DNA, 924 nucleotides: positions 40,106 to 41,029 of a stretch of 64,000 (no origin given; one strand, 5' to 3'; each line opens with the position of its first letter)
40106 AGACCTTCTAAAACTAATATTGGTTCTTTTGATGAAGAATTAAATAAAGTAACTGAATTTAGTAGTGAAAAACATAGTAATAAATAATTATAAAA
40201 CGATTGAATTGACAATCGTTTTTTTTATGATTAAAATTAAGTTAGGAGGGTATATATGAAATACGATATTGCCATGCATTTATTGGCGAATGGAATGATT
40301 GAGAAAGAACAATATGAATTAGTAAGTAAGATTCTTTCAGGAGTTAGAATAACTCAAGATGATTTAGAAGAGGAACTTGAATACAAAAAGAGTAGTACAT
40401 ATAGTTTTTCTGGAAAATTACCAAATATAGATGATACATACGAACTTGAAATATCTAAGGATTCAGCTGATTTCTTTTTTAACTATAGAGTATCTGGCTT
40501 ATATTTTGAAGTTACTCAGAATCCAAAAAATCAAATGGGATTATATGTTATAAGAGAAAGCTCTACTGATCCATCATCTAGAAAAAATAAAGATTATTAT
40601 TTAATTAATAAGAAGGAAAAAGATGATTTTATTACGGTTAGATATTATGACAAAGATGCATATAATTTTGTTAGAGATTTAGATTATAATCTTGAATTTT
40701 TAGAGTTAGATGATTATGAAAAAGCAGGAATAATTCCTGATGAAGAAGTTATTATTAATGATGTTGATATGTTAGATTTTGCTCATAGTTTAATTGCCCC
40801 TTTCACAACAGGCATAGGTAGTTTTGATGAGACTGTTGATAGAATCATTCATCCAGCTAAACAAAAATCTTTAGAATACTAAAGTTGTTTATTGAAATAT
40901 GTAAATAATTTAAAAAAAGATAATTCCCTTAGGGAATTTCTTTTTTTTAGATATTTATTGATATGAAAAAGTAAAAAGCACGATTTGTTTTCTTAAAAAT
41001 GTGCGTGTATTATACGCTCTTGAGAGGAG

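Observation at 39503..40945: Tandem pair of strongly diverged paralogs, each preceded by a near-identical terminator+RBS boundary element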

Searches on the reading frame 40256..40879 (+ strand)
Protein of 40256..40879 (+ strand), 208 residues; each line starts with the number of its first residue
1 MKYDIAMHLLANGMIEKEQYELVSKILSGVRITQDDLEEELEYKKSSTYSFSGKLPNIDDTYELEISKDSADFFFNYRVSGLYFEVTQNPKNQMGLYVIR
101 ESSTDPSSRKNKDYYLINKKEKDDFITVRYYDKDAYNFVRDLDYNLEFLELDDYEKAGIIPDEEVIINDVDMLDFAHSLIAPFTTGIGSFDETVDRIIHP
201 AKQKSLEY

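Call 6: search_protein_families(library=pfam, proteins=[window:40256-40879:+], max_evalue=1)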
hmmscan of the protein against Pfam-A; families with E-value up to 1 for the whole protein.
window:40256-40879:+ (208 aa): 0 families

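Call 7: search_protein_families(library=ncbifam, proteins=[window:40256-40879:+], max_evalue=1)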
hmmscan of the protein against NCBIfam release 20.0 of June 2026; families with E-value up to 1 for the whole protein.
window:40256-40879:+ (208 aa): 0 families

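Call 33: predict_structure(alignment_id=A3)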
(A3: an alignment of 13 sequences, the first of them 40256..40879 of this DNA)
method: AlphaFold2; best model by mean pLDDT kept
length: 208 residues; sequences in the alignment: 13
mean_pLDDT: 83.1   pTM: 0.82
mean pLDDT of the five models: 83.1, 82.5, 82.0, 81.4, 79.8
residues with pLDDT >= 90: 63; 70-90: 123; 50-70: 19; < 50: 3
segments of 3 or more residues with pLDDT < 50: none
pLDDT, mean of each block of 10 residues (from residue 1): 74 84 86 76 70 78 79 85 91 92 78 93 93 90 77 85 91 92 88 85 53
secondary structure, 60 per line:
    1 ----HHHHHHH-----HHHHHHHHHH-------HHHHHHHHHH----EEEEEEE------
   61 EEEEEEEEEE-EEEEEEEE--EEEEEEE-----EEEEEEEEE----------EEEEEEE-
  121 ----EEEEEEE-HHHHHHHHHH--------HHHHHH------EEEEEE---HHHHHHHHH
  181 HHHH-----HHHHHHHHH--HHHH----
elements in order: H5-11 H17-26 H34-43 E48-54 E61-70 E72-79 E82-88 E94-102 E113-119 E125-131 H133-142 H151-156 E163-168 H172-184 H190-198 H201-204
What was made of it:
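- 40256..40882 (+): Gene B, 208 aa: the ancestral-type copy, ortholog of the single gene in one-copy relatives (MBR2679025.1, hypothetical protein). AF2 model has pLDDT 83 and pTM 0.82 (call 33).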

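Call 34: search_protein_representatives(alignment_id=A3)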
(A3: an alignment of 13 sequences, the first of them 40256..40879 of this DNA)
Query: 13 sequences, 207 profile positions. Proteins with E-value up to 0.001 (for the whole library): 10; up to 1e-10: 5; up to 1e-30: 4. The best 10 are listed.
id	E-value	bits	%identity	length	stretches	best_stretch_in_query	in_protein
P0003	6.6e-79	280.8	-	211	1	1-206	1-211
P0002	1.7e-77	276.3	-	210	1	1-206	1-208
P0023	6.6e-60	218.8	-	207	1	1-205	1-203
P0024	7.8e-53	195.7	-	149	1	92-205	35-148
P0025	3.1e-13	66.3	-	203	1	1-183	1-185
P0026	4.8e-08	49.4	-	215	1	1-196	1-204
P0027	2.0e-04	37.6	-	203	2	121-195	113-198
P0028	2.9e-04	37.0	-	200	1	1-194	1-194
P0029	3.4e-04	36.8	-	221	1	125-202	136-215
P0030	5.6e-04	36.1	-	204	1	127-190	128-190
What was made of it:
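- Only 10 clusters at 50% identity exist among 1.84 billion representatives, and only two of them are A-type (call 34).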

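Call 39: fold_search(model_id=the predicted structure, library=pdb)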
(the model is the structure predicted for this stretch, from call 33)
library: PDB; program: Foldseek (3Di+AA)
matches with E <= 10: 726; with E <= 0.001: 0
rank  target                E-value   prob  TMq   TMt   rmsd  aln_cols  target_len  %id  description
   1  6suq                  1.1e-01  0.41  0.25  0.04   8.3       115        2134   10  Crystal Structure of TcdB2-TccC3-TEV (released 2019-12-04)
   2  8jb5                  2.6e-01  0.16  0.25  0.04  13.1       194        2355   11  The cryo-EM structure of Paeniclostridium sordellii lethal toxin (TcsL) (released 2023-12-13)
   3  6zvz_A                3.0e-01  0.09  0.18  0.13  19.5       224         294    9  Connectase MJ0548 from Methanocaldococcus jannaschii (released 2021-06-09)
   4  6h6g                  4.9e-01  0.25  0.21  0.03   8.3        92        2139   11  Crystal Structure of TcdB2-TccC3 without hypervariable C-terminal region (released 2018-10-03)
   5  5u9o_C                5.2e-01  0.03  0.13  0.16  18.5       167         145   13  Cocrystal structure of the intermembrane space region of the plastid division proteins PARC6 and PDV1 (released 2017-12-20)
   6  5ura_A                5.5e-01  0.15  0.14  0.21  12.2        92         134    8  Enantiomer-Specific Binding of the Potent Antinociceptive Agent SBFI-26 to Anandamide transporters FABP7 (released 2017-08-23)
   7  8d56_A                5.9e-01  0.06  0.16  0.04  17.6       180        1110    8  One RBD-up state of SARS-CoV-2 BA.2 variant spike protein (released 2023-06-07)
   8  8wkh                  6.2e-01  0.12  0.16  0.24  13.2       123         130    8  Crystal structure of group 13 allergen from Blomia tropicalis (released 2023-11-22)
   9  7e25                  6.6e-01  0.13  0.17  0.24  12.8       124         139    8  Crystal structure of human FABP7 complexed with palmitic acid (released 2021-07-14)
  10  5hz6                  6.9e-01  0.11  0.16  0.23  13.4       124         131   10  FABP4 in complex with 6-Chloro-2-isopropyl-4-(3-isopropyl-phenyl)-quinoline-3-carboxylic acid (released 2016-12-14)
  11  5hz8                  7.3e-01  0.13  0.14  0.20  12.6        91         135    8  FABP4_3 in complex with 6,8-Dichloro-4-phenyl-2-piperidin-1-yl-quinoline-3-carboxylic acid (released 2016-12-14)
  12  6ucv_I                7.3e-01  0.13  0.24  0.17  18.8       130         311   12  Cryo-EM structure of the mitochondrial TOM complex from yeast (tetramer) (released 2019-11-06)
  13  6ayl                  7.3e-01  0.07  0.13  0.18   9.9        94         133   10  Human adipocyte lipid-binding protein FABP4 in complex with fluorescein (released 2018-09-12)
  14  3p6c                  7.8e-01  0.13  0.14  0.20  12.5        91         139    9  Human adipocyte lipid-binding protein FABP4 in complex with citric acid (released 2011-04-13)
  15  5fen_A                8.7e-01  0.08  0.16  0.24  15.4       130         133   12  Crystal structure of the Q108K:K40L:T53C mutant of human Cellular Retinol Binding Protein II in complex with All-trans (released 2016-12-21)
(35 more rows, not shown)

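Call 44: find_encoding_contigs(protein=P0025, flank=5000, max_places=3)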
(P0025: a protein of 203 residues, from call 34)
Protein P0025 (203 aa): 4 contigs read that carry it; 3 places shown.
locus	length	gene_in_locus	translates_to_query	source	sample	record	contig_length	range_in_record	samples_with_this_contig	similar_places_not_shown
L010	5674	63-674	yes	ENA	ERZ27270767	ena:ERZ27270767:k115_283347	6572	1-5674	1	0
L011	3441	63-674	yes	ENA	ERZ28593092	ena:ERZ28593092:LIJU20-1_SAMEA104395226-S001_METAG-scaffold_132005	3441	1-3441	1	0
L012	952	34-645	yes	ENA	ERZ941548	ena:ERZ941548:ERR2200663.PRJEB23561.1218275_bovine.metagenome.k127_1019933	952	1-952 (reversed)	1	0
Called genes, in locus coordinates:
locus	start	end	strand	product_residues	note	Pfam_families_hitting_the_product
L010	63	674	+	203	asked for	-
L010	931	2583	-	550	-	PF22505:RNase_J_b_CASP, PF07521:RMMBL (weak), PF17770:RNase_J_C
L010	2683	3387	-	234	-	-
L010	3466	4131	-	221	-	PF14622:Ribonucleas_3_3, PF00636:Ribonuclease_3, PF00035:dsrm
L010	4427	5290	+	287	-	PF01297:ZnuA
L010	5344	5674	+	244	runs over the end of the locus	-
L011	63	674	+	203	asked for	-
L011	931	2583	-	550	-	PF22505:RNase_J_b_CASP, PF07521:RMMBL (weak), PF17770:RNase_J_C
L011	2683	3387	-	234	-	-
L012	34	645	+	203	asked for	-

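Call 45: find_encoding_contigs(protein=P0023, flank=5000, max_places=3)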
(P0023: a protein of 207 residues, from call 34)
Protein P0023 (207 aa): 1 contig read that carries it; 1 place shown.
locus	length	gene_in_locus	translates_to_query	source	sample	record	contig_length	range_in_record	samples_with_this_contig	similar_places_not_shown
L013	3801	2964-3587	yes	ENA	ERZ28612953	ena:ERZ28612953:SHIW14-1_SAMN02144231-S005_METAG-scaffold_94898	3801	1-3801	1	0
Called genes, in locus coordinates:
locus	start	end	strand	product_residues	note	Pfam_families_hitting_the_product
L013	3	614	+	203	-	?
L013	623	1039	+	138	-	PF01592:NifU_N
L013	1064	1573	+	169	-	-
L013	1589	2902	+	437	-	PF19295:SufBD_N, PF01458:SUFBD_core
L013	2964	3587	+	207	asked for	-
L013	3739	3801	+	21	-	?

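Call 49: fold_search(model_id=the predicted structure, library=viral)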
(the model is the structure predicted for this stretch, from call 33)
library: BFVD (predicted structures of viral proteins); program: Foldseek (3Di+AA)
matches with E <= 10: 780; with E <= 0.001: 0
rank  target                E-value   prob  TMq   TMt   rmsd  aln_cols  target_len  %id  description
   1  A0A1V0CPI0            1.8e-02  0.91  0.32  0.32   7.9       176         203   10  (no name in the UniProt tables at hand)
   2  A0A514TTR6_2          2.8e-02  0.09  0.16  0.04  26.1       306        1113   12  RNA-directed RNA polymerase L [Largemouth bass bunyavirus]
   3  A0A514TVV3            7.1e-02  0.89  0.21  0.17   5.7        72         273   12  Uncharacterized protein [Aeromonas phage D3]
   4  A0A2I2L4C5            7.5e-02  0.15  0.16  0.15  13.6       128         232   11  Uncharacterized protein (Fragment) [Orpheovirus IHUMI-LCC2]
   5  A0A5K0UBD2            1.0e-01  0.12  0.14  0.14  16.6       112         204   15  Uncharacterized protein [Yasminevirus sp. GU-2018]
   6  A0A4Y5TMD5            1.2e-01  0.87  0.24  0.19   5.2        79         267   16  (no name in the UniProt tables at hand)
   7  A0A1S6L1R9            2.0e-01  0.09  0.17  0.09  15.4       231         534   11  (no name in the UniProt tables at hand)
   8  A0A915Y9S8            2.2e-01  0.20  0.20  0.30  13.8       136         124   15  (no name in the UniProt tables at hand)
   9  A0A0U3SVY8            2.2e-01  0.04  0.12  0.04  19.4       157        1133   10  B spike [Diaphorina citri reovirus]
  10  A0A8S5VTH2            2.3e-01  0.08  0.14  0.14  17.2       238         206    9  (no name in the UniProt tables at hand)
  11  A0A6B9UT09            2.3e-01  0.05  0.13  0.12  20.3       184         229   11  (no name in the UniProt tables at hand)
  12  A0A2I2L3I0            2.5e-01  0.07  0.16  0.15  15.0       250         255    8  Uncharacterized protein [Orpheovirus IHUMI-LCC2]
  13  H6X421                2.6e-01  0.15  0.21  0.25  17.8       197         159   11  Uncharacterized protein [Klebsiella phage vB_KleM_RaK2]
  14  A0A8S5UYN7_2          2.8e-01  0.57  0.20  0.06  13.7        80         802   11  Endosialidase chaperone [Siphoviridae sp. ctkKt3]
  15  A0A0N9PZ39            2.8e-01  0.03  0.10  0.09  16.4       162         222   10  MORN repeat-containing protein [Port-miou virus]
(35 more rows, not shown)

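Call 50: search_protein_families(library=padloc, proteins=[window:40256-40879:+, P0025, P0026, P0029], max_evalue=1)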
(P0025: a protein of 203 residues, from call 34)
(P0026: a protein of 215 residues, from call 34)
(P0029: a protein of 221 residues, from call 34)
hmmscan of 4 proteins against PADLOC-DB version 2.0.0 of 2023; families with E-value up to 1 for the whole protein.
window:40256-40879:+ (208 aa): 0 families

P0025 (203 aa): 0 families

P0026 (215 aa): 0 families

P0029 (221 aa): 1 family
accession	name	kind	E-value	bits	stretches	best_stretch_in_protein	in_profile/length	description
PDLC04447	PDC-M14A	-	0.13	10.7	1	67-92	4-29/152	-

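Call 51: search_protein_families(library=phrogs, proteins=[window:40256-40879:+, P0025, P0026, P0029], max_evalue=1)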
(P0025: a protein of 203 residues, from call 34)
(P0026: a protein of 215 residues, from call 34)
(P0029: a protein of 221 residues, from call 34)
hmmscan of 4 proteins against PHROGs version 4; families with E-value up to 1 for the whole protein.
window:40256-40879:+ (208 aa): 0 families

P0025 (203 aa): 3 families
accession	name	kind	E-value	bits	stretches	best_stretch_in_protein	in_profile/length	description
phrog_24735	-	unknown function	0.089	13.7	1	15-125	10-113/199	-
phrog_23379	-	unknown function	0.12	12.8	1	53-97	104-150/195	-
phrog_2353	-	head and packaging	0.25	11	1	136-192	244-299/481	major head protein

P0026 (215 aa): 2 families
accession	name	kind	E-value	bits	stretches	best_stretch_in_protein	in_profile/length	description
phrog_23550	-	unknown function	0.2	12.7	0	151-177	16-40/57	-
phrog_2113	-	unknown function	0.29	12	1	106-149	57-102/113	-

P0029 (221 aa): 3 families
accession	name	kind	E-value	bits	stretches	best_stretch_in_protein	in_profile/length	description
phrog_19783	-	unknown function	0.048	14.7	0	7-29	39-61/72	-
phrog_38315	-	unknown function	0.067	14.5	1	67-93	8-32/60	-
phrog_11380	-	unknown function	0.27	12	1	53-93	82-122/173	-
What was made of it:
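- Closest known: Polymorphic toxin-immunity cassette arrays. Different: There is no toxin gene, no conserved toxin-derived pretoxin boundary, never more than two copies, a fixed housekeeping context, and no match to any immunity or defence family (calls 6, 7, 34, 50, 51).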

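Call 53: search_solved_structures(query=A4, max_evalue=10)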
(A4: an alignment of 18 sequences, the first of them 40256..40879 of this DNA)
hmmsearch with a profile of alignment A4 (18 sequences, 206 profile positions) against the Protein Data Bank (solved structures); distinct sequences matched with E-value up to 10: 4.
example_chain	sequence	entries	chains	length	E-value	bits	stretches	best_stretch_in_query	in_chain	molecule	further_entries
8b5l_K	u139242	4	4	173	0.14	15.3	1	108-147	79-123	Translocon-associated protein subunit delta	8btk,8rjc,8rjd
8bf9_D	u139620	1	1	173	0.16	15.2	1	108-147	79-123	Translocon-associated protein subunit delta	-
8b6l_H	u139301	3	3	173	0.22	14.7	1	109-147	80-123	Translocon-associated protein subunit delta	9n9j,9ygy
5d00_A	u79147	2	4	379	0.38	13.9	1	137-184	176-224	N-acetyl-alpha-D-glucosaminyl L-malate synthase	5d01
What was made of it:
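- Tried and rejected: A profile search of PDB sequences gave nothing (call 53).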

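Call 54: search_protein_families(library=pfam, alignment_id=A4, max_evalue=1)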
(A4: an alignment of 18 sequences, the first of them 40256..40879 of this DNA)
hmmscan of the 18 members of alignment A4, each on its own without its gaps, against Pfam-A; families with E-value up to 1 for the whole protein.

A. member 1, window:40256-40879:+ (208 aa): 0 families

B. families by the number of members that match (of 18 scanned): 11 families
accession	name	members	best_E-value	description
PF11191.13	DUF2782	3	0.025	Protein of unknown function (DUF2782)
PF12017.13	Tnp_P_element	3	0.18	Transposable element P transposase-like, HTH domain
PF20612.3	SHOCT_2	2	0.13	SHOCT domain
PF12119.13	DUF3581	2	0.19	Protein of unknown function (DUF3581)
PF23423.1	DUF7111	1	0.022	Family of unknown function (DUF7111)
PF03010.19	GP4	1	0.031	GP4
PF22960.2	UBR1-like_wing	1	0.042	E3 ubiquitin-protein ligase UBR1-like, winged-helix domain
PF16858.11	CNDH2_C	1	0.071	Condensin II complex subunit CAP-H2 or CNDH2, C-terminal wHTH domain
PF14251.12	PterinBD-DUF4346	1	0.1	PterinBD-DUF4346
PF18283.7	CBM77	1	0.11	Carbohydrate binding module 77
PF07244.20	POTRA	1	0.98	Surface antigen variable number repeat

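Call 58: find_encoding_contigs(protein=P0026, flank=5000, max_places=2)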
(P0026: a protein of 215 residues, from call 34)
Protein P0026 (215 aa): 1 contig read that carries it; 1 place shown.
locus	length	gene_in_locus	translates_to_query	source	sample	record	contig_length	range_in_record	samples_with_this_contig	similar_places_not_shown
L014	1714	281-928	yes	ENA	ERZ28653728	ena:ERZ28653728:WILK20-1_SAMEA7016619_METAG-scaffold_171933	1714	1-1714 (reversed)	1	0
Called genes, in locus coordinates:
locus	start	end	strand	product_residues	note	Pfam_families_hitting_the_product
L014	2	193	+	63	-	?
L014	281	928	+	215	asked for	-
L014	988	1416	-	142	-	PF12670:DUF3792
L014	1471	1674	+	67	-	PF04964:Flp_Fap (weak)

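Call 59: find_encoding_contigs(protein=P0029, flank=5000, max_places=2)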
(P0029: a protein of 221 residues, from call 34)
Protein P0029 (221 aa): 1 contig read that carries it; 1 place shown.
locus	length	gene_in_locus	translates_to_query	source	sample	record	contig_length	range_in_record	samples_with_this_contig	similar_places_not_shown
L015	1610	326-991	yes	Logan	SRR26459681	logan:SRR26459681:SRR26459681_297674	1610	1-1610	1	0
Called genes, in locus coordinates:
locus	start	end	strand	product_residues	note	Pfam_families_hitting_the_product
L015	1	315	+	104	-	?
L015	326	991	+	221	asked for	-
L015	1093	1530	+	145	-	PF01281:Ribosomal_L9_N, PF03948:Ribosomal_L9_C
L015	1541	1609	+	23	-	?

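Call 60: find_encoding_contigs(protein=P0028, flank=5000, max_places=2)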
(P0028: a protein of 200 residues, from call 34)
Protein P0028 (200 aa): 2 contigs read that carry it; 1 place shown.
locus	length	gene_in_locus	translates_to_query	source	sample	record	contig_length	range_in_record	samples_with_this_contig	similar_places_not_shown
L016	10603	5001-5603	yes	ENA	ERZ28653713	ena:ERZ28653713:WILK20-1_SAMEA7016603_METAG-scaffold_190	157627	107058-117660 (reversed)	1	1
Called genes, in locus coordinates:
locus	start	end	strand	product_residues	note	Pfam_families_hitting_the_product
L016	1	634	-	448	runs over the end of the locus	PF17231:DUF5305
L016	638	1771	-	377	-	-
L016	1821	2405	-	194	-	-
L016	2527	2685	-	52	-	-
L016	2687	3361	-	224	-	-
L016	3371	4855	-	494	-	PF13396:PLDc_N, PF13091:PLDc_2, PF00614:PLDc (weak), PF13091:PLDc_2, PF00614:PLDc (weak)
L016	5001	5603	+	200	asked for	-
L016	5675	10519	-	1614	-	PF00149:Metallophos (faint), PF09479:Flg_new, PF18998:Flg_new_2 (faint), PF09479:Flg_new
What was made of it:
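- Distant homologs lie next to RNase J, ribosomal protein L9 or a PLD-family gene, not next to suf genes (calls 44, 58-60).
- Tried and rejected: The gene neighbourhoods of distant homologs (P0025, P0026, P0028, P0029) share no neighbour and include no toxin (calls 44, 58-60).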
